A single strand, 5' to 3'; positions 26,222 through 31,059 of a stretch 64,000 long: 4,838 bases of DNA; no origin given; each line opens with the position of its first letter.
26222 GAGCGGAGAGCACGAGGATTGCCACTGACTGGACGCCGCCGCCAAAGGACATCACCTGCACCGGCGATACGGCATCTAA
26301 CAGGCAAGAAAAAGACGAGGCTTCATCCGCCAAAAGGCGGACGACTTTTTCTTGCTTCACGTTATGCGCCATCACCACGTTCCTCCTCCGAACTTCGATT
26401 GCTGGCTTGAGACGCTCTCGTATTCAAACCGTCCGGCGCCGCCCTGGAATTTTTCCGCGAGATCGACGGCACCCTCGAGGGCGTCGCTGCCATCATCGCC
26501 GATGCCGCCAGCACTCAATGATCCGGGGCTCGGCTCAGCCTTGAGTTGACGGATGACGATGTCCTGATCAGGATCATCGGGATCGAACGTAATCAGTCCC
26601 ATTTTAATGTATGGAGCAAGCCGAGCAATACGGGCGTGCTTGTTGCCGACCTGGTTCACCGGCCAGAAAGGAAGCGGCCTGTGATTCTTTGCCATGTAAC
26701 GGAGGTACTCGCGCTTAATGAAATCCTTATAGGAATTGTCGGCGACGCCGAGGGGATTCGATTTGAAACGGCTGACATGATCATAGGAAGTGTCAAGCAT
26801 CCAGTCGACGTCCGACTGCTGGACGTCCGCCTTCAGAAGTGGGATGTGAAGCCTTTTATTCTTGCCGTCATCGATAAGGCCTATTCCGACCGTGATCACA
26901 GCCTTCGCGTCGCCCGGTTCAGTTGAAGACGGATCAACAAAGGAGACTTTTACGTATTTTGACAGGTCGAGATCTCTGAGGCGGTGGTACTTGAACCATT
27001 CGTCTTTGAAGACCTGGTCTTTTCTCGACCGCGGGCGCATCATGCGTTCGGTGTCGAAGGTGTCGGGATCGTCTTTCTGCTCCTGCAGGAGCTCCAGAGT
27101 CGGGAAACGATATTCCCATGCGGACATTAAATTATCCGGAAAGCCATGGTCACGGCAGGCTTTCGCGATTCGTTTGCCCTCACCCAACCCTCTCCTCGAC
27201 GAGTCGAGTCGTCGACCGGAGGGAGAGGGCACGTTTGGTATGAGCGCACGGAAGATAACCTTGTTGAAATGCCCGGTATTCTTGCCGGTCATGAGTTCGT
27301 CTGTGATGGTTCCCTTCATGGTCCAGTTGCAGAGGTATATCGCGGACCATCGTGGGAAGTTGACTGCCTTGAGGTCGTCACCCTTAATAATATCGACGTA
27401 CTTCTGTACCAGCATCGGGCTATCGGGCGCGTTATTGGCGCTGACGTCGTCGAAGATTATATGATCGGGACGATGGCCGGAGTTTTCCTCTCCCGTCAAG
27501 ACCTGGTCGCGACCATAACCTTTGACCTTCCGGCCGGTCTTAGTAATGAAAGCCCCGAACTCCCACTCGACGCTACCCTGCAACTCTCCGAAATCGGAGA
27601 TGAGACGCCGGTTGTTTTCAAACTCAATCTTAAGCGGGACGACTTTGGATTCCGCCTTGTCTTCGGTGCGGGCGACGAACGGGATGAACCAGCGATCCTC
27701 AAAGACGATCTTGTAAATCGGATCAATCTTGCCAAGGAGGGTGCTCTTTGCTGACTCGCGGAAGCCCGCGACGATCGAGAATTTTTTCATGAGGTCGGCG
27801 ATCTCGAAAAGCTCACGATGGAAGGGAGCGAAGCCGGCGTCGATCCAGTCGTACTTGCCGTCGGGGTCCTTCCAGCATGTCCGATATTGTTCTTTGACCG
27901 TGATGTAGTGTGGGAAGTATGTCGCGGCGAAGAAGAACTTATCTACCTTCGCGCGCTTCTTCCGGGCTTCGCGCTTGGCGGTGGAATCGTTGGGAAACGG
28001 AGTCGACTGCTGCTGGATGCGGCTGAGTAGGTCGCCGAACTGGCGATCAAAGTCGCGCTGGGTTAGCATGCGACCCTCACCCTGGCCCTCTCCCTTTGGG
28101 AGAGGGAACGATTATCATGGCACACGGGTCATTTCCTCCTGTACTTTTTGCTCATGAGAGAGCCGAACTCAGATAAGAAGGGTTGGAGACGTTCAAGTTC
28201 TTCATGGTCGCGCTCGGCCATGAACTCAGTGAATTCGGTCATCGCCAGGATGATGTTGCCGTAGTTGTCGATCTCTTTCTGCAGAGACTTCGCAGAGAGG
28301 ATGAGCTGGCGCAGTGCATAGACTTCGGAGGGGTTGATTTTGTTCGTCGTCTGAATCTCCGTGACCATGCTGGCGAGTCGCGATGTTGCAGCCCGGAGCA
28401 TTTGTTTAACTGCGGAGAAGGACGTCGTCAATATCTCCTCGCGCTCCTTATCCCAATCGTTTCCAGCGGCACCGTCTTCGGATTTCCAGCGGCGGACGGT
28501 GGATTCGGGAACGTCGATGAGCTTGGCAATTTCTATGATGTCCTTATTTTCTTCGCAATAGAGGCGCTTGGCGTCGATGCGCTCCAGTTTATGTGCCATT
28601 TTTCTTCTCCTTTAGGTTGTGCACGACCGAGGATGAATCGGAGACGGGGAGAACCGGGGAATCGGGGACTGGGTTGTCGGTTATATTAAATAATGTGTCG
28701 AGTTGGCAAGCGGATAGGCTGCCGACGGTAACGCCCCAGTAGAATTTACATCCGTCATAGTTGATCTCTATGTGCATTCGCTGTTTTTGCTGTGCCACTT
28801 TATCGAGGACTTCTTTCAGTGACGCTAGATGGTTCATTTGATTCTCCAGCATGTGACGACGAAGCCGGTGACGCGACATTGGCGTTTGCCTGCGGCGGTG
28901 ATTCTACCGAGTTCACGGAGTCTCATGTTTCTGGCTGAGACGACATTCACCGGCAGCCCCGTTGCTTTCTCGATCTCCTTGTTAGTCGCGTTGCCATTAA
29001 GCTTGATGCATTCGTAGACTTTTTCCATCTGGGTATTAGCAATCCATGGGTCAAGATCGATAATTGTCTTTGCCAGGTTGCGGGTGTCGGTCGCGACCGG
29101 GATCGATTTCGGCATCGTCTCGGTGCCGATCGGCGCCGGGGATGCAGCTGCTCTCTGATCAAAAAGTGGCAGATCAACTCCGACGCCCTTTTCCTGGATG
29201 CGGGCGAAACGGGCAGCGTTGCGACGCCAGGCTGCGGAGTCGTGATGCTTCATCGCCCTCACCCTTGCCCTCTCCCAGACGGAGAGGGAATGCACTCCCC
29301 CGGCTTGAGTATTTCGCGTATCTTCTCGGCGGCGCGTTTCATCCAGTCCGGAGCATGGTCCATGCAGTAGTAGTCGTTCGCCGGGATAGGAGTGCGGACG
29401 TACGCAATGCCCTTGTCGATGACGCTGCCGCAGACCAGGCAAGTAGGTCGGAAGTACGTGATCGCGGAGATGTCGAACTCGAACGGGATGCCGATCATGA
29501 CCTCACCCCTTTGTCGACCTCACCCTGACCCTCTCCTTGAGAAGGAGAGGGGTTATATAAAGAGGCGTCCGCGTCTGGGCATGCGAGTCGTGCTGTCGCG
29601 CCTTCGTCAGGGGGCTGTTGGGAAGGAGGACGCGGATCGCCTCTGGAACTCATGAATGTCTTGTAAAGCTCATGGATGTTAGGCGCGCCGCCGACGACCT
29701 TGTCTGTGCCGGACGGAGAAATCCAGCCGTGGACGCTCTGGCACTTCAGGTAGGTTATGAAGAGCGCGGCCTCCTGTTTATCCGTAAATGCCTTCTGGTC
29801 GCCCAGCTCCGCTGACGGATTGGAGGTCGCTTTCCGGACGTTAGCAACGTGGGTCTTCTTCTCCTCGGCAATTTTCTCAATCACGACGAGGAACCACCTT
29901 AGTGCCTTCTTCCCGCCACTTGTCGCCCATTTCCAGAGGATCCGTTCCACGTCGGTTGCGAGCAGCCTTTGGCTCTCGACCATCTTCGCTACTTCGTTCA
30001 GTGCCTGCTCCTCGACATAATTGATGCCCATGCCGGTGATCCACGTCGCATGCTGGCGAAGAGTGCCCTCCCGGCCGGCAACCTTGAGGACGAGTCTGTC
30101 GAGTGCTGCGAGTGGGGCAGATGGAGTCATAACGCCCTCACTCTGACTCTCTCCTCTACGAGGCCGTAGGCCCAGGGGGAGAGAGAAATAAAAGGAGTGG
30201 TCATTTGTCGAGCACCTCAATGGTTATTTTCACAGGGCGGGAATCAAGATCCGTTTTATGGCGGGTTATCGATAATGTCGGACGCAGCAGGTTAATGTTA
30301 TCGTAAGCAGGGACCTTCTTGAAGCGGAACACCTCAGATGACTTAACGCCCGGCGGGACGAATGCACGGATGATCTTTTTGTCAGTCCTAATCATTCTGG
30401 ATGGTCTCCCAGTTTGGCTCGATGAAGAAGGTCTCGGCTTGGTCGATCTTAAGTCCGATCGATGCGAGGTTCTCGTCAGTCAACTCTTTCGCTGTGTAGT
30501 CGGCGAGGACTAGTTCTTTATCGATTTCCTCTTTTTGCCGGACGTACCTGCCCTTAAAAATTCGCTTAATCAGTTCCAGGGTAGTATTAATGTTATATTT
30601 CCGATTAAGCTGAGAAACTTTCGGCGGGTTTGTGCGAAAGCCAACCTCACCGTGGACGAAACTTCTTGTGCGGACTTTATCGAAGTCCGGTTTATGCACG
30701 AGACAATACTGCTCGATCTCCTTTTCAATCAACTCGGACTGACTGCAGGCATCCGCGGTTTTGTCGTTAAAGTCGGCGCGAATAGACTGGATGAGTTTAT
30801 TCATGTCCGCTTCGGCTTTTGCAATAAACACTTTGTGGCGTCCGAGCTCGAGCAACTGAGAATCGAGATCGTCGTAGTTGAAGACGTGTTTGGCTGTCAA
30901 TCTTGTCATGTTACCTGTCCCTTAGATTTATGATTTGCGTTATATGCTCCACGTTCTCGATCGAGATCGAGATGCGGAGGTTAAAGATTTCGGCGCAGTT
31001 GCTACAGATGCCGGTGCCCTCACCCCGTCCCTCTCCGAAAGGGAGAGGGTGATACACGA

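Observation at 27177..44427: Family of about 15 oriented hairpin repeats confined to the prophage in this window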

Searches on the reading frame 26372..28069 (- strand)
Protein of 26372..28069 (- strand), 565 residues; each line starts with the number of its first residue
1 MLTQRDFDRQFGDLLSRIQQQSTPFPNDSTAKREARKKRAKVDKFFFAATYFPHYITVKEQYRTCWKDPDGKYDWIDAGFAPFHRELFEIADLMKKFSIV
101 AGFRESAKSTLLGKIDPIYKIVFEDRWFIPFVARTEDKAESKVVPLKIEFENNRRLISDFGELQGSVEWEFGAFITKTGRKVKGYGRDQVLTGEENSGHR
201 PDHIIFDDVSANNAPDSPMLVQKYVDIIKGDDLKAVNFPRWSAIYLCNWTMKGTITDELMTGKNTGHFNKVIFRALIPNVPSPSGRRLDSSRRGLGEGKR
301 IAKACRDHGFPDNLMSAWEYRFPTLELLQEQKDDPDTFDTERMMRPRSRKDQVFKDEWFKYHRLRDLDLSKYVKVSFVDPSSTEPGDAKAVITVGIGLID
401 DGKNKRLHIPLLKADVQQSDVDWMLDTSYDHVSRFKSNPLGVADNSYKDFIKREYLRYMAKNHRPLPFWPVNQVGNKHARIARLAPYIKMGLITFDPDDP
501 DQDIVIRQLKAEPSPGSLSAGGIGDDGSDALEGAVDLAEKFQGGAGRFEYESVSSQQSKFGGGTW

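Call 8: search_protein_families(library=pfam, proteins=[window:26372-28069:-])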
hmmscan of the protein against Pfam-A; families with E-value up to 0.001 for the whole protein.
window:26372-28069:- (565 aa): 0 families

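Call 9: search_protein_families(library=phrogs, proteins=[window:26372-28069:-])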
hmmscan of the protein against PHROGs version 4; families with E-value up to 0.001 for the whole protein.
window:26372-28069:- (565 aa): 1 family
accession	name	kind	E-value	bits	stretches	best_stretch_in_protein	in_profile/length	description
phrog_38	-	head and packaging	5.7e-48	165.1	1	27-548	251-713/760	terminase large subunit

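Call 31: find_homologous_proteins(query=window:26372-28069:-, max_evalue=1e-20)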
Query window:26372-28069:- (565 aa): 96 proteins with E <= 1e-20 among 7151 candidates.
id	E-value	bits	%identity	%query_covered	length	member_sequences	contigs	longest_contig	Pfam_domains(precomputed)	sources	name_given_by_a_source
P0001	0.0e+0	1077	80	100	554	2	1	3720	-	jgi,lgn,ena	jgi:hypothetical protein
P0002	0.0e+0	1053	79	100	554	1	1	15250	-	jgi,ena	jgi:hypothetical protein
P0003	0.0e+0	1049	79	100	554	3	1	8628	-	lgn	-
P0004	2.8e-220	751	59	99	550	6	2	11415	-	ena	-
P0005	4.4e-219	747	58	99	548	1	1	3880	-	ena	-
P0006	5.0e-218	744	58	100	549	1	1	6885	-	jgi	jgi:predicted phage terminase large subunit-like protein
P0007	1.7e-214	732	58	100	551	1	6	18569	-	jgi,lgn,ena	jgi:predicted phage terminase large subunit-like protein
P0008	4.5e-214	730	56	100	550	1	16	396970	-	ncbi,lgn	-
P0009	7.4e-212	723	57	100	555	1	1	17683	-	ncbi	-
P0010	8.2e-212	723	57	100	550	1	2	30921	-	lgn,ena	-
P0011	4.0e-211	721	56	100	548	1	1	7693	-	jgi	jgi:hypothetical protein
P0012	5.9e-211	720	58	100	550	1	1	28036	-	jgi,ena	-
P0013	6.7e-211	720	58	100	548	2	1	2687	-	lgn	-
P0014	5.8e-210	717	57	100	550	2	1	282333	-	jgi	jgi:predicted phage terminase large subunit-like protein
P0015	9.5e-210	716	56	100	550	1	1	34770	-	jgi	jgi:predicted phage terminase large subunit-like protein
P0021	2.0e-206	705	58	100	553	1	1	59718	-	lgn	-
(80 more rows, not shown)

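Call 33: find_encoding_contigs(protein=P0002, flank=10000, max_places=3)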
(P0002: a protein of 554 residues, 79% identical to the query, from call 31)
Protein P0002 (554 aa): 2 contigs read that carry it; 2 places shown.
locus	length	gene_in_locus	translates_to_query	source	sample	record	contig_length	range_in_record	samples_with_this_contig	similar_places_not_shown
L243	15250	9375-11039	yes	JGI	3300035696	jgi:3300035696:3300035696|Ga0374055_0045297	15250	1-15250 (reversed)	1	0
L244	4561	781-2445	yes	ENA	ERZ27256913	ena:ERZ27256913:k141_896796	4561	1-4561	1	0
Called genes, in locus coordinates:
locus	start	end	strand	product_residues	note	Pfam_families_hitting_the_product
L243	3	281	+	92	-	?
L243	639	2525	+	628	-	PF09299:Mu-transpos_C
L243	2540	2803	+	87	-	-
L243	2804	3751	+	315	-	PF00004:AAA (faint), PF13401:AAA_22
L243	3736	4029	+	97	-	-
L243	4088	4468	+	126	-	-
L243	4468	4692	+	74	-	-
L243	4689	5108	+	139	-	-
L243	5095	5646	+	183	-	-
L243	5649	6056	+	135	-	-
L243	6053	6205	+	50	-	-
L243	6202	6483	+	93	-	-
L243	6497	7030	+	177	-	-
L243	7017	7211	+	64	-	-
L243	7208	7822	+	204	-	-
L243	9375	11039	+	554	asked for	-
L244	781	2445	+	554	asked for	-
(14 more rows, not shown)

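Call 34: find_encoding_contigs(protein=P0003, flank=10000, max_places=3)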
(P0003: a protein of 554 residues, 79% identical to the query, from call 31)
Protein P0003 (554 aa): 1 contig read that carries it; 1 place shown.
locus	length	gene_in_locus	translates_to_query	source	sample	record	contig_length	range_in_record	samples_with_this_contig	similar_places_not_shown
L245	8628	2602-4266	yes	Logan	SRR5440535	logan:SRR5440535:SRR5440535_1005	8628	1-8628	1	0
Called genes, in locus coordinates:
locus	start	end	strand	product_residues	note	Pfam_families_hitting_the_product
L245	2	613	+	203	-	?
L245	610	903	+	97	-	-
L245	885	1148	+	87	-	-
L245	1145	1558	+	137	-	-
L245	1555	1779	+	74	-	-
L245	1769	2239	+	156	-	PF08822:DUF1804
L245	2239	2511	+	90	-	-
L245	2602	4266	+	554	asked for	-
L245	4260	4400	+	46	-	-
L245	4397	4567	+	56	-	-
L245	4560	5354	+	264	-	PF02086:MethyltransfD12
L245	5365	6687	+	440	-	PF01555:N6_N4_Mtase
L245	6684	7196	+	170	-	PF04055:Radical_SAM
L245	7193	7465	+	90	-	-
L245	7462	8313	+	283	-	-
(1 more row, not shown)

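Call 67: find_encoding_contigs(protein=P0021, flank=10000, max_places=2)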
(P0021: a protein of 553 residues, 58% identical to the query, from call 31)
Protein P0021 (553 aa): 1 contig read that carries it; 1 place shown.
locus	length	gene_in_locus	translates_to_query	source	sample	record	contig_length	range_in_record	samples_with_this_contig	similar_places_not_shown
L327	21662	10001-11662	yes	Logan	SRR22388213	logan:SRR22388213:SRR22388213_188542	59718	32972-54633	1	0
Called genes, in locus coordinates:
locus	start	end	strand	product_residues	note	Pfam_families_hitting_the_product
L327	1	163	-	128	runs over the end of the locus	-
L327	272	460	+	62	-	PF01047:MarR (faint)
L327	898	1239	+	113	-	-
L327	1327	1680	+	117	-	PF06892:Phage_CP76 (weak)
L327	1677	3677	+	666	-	PF09299:Mu-transpos_C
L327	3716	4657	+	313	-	PF25199:nSTAND_NTPase5 (faint), PF13401:AAA_22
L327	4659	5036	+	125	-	-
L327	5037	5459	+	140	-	PF07352:Phage_Mu_Gam (weak)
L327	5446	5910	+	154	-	PF06252:GemA (weak)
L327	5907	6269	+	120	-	-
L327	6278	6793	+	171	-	PF07352:Phage_Mu_Gam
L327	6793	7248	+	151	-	-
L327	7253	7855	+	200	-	PF18780:HNH_repeat (faint)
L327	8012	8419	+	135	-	-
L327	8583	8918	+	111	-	-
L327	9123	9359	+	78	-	-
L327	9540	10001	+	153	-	PF08822:DUF1804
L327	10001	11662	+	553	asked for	-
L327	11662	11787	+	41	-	-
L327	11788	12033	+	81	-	-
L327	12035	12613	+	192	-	-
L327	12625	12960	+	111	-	-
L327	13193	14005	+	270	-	PF02086:MethyltransfD12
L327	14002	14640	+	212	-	-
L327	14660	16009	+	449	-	PF06074:Portal_Mu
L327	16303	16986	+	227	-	PF04233:Phage_Mu_F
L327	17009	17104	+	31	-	-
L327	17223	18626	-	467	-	PF00580:UvrD-helicase, PF13245:AAA_19, PF13604:AAA_30 (faint), PF13361:UvrD_C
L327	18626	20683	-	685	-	PF13476:AAA_23 (weak)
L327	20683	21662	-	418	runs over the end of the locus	-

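Call 68: find_encoding_contigs(protein=P0008, flank=10000, max_places=2)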
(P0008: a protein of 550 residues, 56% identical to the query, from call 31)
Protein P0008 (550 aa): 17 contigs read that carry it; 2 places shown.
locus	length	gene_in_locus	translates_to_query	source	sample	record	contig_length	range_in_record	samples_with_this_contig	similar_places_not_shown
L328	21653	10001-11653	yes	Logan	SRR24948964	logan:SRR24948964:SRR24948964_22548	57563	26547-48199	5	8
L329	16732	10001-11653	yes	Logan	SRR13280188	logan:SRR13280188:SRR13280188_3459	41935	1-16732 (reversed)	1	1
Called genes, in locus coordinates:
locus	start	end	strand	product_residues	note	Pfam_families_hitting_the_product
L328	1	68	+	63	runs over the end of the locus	-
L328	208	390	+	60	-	-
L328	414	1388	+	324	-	PF13401:AAA_22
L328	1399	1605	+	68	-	-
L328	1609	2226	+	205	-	PF06252:GemA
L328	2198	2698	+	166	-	PF07352:Phage_Mu_Gam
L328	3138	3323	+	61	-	-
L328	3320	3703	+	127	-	-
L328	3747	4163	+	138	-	-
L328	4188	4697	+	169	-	-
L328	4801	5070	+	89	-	-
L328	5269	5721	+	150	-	-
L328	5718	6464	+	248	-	PF10979:DUF2786, PF23771:DUF7168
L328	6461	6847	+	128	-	-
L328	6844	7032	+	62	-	-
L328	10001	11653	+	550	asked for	-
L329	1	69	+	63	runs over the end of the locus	-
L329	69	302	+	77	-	-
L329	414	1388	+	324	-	PF13401:AAA_22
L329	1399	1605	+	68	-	-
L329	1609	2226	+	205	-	PF06252:GemA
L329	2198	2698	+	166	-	PF07352:Phage_Mu_Gam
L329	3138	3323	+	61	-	-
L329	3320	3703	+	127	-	-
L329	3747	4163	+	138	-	-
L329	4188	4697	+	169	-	-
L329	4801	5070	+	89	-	-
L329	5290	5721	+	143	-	-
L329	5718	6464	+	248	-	PF10979:DUF2786, PF23771:DUF7168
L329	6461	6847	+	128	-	-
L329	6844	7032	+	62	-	-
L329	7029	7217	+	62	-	-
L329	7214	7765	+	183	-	-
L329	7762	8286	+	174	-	-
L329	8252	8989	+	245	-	PF01510:Amidase_2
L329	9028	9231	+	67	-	-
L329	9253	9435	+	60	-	-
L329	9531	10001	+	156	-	PF08822:DUF1804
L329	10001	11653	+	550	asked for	-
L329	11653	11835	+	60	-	-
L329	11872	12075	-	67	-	-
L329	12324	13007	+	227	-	-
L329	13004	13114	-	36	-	-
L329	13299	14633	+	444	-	PF06074:Portal_Mu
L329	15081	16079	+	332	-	PF04233:Phage_Mu_F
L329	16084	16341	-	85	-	-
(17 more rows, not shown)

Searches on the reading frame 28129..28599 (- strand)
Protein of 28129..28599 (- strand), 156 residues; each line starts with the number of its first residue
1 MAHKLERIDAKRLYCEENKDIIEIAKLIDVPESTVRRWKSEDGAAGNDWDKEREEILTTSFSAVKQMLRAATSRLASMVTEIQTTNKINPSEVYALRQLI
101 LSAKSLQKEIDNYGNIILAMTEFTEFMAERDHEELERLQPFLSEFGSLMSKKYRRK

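Call 90: search_protein_families(library=phrogs, proteins=[window:28129-28599:-], max_evalue=0.001)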
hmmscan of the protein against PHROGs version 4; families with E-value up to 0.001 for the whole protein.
window:28129-28599:- (156 aa): 6 families
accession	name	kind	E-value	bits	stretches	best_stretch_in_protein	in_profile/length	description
phrog_756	-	DNA, RNA and nucleotide metabolism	4.3e-20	73.3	1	7-153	8-165/166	DNA binding protein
phrog_4151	-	DNA, RNA and nucleotide metabolism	1.7e-10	41.9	1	5-145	8-143/154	DNA binding protein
phrog_1889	-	head and packaging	1.3e-05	25.9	1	6-43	8-47/276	terminase small subunit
phrog_2606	-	head and packaging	5.2e-05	23.7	1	5-72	7-70/310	terminase small subunit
phrog_2538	-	head and packaging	7.1e-05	23.9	1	8-73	8-73/129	terminase small subunit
phrog_2414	-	head and packaging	0.00094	20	0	33-125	39-129/199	terminase small subunit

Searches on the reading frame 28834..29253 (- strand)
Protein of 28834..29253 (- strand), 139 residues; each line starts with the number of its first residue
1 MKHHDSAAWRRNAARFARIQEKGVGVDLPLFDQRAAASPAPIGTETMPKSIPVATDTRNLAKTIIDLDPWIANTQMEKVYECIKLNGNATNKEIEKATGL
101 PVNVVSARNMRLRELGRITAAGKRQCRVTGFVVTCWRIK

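Call 90: search_protein_families(library=phrogs, proteins=[window:28834-29253:-], max_evalue=0.001)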
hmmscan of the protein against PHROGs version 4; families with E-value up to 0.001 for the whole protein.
window:28834-29253:- (139 aa): 3 families
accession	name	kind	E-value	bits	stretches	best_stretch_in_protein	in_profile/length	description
phrog_1123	-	unknown function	4.7e-10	40.3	1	66-138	24-96/112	-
phrog_16568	-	moron, auxiliary metabolic gene and host takeover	0.00046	21.3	1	72-118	3-52/129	Ren-like exclusion protein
phrog_1687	-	transcription regulation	0.00051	21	1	76-126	4-54/162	MarR family transcrition regulator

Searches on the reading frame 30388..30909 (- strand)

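Call 90: search_protein_families(library=phrogs, proteins=[window:30388-30909:-], max_evalue=0.001)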
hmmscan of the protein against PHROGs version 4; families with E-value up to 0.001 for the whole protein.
window:30388-30909:- (173 aa): 2 families
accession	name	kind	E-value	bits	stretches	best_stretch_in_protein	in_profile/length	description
phrog_491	-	DNA, RNA and nucleotide metabolism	2.6e-30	106.4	1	11-171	16-173/176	Mu Gam-like end protection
phrog_18351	-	moron, auxiliary metabolic gene and host takeover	4.2e-06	27.2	1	21-139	28-145/298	host nuclease inhibitor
